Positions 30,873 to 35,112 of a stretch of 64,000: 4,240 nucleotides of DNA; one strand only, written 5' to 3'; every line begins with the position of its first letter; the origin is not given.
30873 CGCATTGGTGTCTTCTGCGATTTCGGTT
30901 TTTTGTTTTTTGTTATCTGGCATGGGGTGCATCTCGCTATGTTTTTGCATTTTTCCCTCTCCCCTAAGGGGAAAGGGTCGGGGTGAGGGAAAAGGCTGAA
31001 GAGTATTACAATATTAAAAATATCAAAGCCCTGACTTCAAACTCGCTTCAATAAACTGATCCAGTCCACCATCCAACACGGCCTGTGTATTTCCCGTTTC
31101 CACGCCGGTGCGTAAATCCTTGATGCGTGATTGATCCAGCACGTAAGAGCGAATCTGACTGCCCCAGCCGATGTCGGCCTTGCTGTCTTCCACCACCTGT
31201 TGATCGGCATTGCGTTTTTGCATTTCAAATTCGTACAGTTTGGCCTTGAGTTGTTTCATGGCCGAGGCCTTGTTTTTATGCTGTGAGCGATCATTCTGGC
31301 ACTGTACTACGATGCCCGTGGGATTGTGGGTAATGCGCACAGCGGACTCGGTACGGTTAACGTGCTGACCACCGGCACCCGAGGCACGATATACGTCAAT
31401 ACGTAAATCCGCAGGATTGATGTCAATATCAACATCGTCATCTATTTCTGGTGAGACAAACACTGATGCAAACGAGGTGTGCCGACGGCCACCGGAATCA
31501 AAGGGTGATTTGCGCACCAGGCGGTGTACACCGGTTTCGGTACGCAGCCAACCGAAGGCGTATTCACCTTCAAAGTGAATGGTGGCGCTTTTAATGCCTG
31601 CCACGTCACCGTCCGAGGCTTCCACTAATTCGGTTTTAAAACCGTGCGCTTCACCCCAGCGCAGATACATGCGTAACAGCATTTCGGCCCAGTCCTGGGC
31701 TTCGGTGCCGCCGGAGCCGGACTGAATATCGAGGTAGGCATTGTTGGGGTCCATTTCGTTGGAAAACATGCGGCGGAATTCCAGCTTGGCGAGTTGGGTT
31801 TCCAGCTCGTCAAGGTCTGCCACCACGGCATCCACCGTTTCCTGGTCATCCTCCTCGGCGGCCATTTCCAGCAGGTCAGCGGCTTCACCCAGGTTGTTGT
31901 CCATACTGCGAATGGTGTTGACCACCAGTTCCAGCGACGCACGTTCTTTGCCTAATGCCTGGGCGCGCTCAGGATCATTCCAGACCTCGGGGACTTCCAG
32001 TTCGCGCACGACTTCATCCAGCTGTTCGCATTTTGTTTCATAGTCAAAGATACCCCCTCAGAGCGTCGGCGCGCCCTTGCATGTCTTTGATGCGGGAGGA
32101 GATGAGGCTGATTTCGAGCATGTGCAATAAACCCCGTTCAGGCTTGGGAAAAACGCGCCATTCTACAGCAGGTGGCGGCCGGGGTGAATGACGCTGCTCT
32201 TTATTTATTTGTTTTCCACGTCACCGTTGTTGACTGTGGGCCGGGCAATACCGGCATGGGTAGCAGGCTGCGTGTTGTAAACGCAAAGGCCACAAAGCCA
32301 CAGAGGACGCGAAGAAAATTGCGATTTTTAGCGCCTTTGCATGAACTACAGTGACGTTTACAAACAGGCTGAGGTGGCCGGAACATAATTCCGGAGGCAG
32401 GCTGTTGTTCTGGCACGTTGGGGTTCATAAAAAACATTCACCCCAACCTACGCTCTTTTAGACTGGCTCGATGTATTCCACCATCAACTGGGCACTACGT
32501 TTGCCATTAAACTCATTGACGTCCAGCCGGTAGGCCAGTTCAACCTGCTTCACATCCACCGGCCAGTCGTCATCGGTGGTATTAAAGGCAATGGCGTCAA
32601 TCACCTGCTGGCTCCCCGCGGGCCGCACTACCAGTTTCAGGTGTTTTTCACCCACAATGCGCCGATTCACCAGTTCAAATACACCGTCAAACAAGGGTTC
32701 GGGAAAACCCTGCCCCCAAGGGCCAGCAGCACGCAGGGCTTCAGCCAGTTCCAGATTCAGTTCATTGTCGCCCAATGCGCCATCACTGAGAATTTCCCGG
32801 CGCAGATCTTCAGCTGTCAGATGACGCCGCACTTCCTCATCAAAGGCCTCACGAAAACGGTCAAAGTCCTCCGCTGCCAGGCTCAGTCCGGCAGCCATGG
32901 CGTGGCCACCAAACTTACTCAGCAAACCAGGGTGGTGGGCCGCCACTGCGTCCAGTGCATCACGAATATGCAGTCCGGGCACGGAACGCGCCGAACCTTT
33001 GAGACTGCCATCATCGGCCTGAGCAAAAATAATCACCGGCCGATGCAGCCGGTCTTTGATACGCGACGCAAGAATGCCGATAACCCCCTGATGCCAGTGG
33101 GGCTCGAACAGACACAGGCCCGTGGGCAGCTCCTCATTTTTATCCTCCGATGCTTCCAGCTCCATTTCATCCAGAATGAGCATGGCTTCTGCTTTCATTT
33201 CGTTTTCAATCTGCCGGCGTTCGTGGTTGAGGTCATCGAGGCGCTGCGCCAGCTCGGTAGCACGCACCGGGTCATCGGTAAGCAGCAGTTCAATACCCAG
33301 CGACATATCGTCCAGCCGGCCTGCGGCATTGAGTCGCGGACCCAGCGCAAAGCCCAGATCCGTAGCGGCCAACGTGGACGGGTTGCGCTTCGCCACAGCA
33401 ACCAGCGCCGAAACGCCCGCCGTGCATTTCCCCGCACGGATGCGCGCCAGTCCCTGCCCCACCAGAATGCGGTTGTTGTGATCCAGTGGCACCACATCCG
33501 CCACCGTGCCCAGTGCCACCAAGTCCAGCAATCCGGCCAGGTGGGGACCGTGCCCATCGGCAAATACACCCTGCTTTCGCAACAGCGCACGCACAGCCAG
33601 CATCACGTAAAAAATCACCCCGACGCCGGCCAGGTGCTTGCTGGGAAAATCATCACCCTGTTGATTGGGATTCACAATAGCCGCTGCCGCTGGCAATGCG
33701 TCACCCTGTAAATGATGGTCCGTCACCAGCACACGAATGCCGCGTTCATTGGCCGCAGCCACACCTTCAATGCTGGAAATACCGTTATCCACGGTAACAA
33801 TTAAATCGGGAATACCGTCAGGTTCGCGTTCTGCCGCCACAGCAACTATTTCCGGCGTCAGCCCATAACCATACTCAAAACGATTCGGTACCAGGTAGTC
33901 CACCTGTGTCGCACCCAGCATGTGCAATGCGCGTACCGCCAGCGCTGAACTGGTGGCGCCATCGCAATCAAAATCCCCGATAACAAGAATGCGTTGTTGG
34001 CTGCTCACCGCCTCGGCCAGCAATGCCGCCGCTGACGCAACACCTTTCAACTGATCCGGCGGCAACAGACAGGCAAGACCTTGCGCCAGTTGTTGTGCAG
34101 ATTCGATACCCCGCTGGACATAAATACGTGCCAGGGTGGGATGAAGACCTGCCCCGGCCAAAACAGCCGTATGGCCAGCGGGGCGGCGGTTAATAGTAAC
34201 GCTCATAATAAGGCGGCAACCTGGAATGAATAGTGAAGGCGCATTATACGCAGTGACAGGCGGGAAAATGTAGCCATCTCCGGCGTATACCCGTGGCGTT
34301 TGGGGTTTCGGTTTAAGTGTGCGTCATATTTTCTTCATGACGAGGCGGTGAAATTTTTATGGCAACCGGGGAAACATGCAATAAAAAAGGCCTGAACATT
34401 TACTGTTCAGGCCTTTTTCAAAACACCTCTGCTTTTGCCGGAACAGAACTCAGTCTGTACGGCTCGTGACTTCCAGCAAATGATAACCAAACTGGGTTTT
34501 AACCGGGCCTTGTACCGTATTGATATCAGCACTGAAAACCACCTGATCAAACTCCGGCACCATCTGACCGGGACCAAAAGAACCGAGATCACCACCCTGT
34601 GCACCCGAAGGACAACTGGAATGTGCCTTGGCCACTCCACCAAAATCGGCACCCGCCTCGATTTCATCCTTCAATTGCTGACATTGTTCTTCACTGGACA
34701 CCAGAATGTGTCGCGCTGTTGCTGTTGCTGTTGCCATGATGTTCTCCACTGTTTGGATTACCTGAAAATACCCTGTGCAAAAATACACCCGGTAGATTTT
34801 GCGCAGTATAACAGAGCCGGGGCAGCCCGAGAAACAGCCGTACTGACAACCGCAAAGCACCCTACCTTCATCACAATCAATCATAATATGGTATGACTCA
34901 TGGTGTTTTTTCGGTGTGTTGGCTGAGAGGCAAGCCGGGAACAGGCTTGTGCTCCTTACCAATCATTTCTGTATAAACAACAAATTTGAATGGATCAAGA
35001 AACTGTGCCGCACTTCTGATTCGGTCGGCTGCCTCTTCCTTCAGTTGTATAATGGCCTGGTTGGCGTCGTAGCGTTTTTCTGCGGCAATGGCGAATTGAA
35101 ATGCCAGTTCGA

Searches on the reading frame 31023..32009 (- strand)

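Call 24: search_protein_families(library=pfam, proteins=[window:31023-32009:-], max_evalue=0.00001)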
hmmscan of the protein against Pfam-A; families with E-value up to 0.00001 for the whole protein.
window:31023-32009:- (328 aa): 2 families
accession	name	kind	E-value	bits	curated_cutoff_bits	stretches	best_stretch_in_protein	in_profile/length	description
PF03462.23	PCRF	-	9.7e-57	192.3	24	1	3-183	11-194/194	PCRF domain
PF00472.26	RF-1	-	4.6e-43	146.3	35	1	191-300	1-116/116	RF-1 domain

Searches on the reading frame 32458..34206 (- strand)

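Call 24: search_protein_families(library=pfam, proteins=[window:32458-34206:-], max_evalue=0.00001)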
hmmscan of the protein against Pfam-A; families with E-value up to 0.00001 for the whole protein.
window:32458-34206:- (582 aa): 3 families
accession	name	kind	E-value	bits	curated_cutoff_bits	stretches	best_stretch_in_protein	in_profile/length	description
PF17768.7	RecJ_OB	-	9.2e-25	87.2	27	1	475-577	2-106/107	RecJ OB domain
PF01368.27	DHH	-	1.8e-24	86.8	28.1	1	72-233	1-124/125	DHH family, N-terminal domain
PF02272.25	DHHA1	-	9.6e-22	77.8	25.9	1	367-460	8-101/102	DHHA1 domain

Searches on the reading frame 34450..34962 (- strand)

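Call 25: search_protein_families(library=pfam, proteins=[window:34450-34962:-], max_evalue=0.0001)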
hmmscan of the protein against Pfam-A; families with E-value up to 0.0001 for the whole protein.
window:34450-34962:- (170 aa): 3 families
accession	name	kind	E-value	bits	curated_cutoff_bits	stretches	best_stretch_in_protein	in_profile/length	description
PF13616.12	Rotamase_3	-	5.1e-21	75.8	22.5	1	78-168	13-115/116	PPIC-type PPIASE domain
PF00639.27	Rotamase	-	2.6e-20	73.6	21.7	1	90-166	18-96/97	PPIC-type PPIASE domain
PF13145.12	Rotamase_2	-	3.8e-05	24.9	27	1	99-169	43-109/121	PPIC-type PPIASE domain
